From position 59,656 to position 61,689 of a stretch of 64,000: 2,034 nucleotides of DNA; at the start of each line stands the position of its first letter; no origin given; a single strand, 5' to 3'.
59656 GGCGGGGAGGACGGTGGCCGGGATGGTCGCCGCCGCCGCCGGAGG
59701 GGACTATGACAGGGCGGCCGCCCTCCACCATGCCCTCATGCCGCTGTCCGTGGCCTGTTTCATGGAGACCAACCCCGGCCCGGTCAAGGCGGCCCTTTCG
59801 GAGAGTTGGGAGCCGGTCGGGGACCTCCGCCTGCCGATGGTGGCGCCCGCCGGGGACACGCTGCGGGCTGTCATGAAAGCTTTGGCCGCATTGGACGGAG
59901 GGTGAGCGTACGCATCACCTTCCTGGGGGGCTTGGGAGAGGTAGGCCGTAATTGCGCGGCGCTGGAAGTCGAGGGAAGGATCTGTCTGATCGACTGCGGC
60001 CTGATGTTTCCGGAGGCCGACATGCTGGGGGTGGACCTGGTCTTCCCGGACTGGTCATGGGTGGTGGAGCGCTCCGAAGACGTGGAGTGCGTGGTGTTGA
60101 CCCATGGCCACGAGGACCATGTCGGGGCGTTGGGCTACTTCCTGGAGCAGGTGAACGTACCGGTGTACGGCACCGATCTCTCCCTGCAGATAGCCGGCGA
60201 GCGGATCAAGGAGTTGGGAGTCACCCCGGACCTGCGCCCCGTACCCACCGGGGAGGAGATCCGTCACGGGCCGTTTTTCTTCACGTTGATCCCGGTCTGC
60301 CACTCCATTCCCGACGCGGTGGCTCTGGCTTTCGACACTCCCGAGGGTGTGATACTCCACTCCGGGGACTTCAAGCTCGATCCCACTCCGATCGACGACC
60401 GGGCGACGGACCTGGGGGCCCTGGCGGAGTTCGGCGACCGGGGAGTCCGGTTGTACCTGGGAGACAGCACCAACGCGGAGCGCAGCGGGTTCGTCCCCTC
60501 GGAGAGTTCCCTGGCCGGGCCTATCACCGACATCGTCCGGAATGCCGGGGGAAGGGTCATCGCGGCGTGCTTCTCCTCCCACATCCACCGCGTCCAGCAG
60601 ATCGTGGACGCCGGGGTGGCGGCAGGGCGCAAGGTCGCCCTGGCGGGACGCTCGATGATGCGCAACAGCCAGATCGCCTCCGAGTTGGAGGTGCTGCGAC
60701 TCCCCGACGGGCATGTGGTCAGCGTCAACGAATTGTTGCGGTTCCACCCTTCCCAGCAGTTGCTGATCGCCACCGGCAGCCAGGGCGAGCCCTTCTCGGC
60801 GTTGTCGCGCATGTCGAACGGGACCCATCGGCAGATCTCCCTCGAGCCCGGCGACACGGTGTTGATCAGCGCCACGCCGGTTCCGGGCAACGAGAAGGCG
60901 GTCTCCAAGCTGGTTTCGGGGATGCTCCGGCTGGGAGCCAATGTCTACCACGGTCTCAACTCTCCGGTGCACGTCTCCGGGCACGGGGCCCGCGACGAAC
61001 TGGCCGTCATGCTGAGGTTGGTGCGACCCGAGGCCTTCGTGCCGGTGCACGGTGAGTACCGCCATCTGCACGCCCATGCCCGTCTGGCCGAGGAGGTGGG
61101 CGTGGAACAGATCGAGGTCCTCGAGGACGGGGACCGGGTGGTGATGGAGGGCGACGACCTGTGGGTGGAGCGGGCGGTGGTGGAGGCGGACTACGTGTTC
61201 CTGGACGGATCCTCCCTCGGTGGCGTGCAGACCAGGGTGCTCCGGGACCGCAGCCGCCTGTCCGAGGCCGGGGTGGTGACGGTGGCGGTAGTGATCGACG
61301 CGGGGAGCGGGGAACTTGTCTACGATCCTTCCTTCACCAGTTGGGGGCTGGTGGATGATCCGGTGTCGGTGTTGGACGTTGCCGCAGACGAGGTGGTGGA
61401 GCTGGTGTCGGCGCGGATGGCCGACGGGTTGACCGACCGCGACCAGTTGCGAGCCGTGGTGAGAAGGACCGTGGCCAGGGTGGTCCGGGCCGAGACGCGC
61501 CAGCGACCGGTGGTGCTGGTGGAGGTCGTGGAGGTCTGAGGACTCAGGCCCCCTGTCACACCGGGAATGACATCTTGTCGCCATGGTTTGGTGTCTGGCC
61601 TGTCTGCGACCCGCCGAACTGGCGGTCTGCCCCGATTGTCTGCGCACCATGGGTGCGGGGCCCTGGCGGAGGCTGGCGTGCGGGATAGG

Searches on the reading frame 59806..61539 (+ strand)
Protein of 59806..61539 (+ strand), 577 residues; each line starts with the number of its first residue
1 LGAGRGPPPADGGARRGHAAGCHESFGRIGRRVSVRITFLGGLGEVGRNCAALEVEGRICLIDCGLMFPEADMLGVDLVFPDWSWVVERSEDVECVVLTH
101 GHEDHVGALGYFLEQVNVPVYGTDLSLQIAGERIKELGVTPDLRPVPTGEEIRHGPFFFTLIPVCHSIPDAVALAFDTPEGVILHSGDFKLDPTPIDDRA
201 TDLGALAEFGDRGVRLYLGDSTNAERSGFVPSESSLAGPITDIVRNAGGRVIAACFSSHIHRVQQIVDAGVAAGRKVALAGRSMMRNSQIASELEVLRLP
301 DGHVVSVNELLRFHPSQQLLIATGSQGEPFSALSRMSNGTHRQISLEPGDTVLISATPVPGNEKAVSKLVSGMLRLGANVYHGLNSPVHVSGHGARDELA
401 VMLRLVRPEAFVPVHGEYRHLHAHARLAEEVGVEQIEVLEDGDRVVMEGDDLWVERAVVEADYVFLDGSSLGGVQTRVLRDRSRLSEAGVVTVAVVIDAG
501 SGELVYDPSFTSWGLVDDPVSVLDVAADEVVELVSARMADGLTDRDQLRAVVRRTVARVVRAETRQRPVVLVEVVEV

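Call 70: search_protein_families(library=pfam, proteins=[window:59806-61539:+])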
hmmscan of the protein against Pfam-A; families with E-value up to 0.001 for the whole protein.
window:59806-61539:+ (577 aa): 5 families
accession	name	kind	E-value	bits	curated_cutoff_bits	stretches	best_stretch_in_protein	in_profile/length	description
PF22505.1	RNase_J_b_CASP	-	1.2e-44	151.6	27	1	249-371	2-124/126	Ribonuclease J, beta-CASP domain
PF17770.6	RNase_J_C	-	6.5e-18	66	23.8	1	478-577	1-102/102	Ribonuclease J C-terminal domain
PF00753.33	Lactamase_B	-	1.4e-12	48.4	22.7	1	44-198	2-159/196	Metallo-beta-lactamase superfamily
PF07521.17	RMMBL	-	3.2e-12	46.7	21.6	1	389-434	13-59/63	Zn-dependent metallo-hydrolase RNA specificity domain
PF12706.13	Lactamase_B_2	-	1.8e-08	34.6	27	1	61-195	4-149/200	Beta-lactamase superfamily domain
